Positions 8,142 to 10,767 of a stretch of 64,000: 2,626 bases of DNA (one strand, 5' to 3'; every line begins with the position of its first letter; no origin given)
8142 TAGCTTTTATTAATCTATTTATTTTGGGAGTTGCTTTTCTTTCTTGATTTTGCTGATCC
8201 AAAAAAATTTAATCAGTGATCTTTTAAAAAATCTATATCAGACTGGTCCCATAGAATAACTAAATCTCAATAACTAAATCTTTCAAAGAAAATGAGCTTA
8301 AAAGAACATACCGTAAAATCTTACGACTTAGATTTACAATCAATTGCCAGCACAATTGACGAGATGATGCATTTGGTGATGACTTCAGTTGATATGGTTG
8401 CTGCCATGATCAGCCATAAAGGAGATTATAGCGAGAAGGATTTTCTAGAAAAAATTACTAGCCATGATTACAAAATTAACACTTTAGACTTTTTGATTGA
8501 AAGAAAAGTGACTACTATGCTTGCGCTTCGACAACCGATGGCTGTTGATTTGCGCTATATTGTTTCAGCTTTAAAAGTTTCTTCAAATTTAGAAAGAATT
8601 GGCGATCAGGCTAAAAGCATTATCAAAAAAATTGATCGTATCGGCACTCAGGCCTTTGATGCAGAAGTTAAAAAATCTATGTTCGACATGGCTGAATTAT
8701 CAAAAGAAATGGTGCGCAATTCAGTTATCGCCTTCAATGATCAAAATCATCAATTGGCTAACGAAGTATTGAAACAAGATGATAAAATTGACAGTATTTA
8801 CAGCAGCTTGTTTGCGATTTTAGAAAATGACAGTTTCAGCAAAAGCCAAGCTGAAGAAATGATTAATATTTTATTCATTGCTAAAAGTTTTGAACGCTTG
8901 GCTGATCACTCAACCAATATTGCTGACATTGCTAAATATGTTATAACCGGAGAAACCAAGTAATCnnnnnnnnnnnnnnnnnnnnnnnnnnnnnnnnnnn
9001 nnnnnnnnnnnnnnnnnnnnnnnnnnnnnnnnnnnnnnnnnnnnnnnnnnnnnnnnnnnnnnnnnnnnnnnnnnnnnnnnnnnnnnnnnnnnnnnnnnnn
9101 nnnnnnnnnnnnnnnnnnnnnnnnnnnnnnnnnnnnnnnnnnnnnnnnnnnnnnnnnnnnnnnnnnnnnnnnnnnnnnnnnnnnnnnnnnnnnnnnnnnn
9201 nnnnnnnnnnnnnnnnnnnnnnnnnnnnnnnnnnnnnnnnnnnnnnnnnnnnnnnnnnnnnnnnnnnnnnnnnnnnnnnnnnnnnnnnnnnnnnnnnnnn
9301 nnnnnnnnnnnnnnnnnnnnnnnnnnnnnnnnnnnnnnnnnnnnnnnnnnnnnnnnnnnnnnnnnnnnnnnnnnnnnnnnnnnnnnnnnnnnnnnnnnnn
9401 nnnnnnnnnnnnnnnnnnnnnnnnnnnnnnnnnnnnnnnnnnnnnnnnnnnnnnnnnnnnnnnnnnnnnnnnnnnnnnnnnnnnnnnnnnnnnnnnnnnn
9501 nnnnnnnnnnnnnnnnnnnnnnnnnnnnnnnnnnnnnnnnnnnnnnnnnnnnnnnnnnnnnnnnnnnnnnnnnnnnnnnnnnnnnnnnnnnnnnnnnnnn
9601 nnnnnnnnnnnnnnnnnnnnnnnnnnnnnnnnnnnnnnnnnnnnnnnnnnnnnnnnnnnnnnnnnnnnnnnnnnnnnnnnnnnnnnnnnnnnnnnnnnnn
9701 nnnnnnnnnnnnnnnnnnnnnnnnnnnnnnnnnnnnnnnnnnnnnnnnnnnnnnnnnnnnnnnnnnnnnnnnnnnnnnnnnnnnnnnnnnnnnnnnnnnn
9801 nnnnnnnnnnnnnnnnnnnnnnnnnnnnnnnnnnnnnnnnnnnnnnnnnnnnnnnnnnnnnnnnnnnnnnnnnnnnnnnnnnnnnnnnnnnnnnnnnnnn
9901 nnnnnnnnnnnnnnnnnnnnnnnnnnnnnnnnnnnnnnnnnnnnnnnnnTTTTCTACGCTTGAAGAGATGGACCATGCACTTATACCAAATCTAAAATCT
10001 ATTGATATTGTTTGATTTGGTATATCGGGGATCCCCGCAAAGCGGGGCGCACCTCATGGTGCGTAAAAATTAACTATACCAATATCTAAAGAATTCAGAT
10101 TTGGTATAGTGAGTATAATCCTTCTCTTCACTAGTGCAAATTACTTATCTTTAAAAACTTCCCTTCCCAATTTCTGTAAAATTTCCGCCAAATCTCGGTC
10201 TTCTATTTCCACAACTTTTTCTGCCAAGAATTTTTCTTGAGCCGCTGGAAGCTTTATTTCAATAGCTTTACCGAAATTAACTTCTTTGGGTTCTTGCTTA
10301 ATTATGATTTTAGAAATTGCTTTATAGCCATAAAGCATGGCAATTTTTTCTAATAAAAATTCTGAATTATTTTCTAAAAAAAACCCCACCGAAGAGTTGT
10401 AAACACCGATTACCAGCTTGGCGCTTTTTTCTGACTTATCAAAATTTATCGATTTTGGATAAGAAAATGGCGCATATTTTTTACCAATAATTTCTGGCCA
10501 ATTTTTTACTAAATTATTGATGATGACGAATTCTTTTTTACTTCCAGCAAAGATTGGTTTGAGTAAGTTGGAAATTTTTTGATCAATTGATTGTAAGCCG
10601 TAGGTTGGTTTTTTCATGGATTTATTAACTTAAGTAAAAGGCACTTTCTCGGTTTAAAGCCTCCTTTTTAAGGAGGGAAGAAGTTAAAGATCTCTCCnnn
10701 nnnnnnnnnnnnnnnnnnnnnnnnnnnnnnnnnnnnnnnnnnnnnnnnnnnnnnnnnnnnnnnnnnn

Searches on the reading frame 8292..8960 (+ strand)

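Call 62: search_protein_families(library=pfam, proteins=[window:8292-8960:+], max_evalue=0.00001)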
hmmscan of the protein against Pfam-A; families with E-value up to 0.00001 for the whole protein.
window:8292-8960:+ (223 aa): 1 family
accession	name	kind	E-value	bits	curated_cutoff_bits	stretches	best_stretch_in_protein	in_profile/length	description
PF01895.24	PhoU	-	7.2e-34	116.5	23.5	2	132-213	3-88/89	PhoU domain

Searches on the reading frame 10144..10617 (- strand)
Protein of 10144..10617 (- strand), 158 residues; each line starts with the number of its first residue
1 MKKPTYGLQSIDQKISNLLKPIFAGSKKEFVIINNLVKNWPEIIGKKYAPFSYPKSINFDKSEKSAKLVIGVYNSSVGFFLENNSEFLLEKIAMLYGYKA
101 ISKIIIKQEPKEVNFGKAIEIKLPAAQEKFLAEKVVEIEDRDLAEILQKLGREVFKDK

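Call 62: search_protein_families(library=pfam, proteins=[window:10144-10617:-], max_evalue=0.00001)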
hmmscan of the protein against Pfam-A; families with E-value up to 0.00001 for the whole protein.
window:10144-10617:- (158 aa): 1 family
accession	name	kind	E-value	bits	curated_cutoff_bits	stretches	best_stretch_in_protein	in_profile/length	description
PF05258.17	DciA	-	2.1e-08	34.7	24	1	15-106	2-89/89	Dna[CI] antecedent, DciA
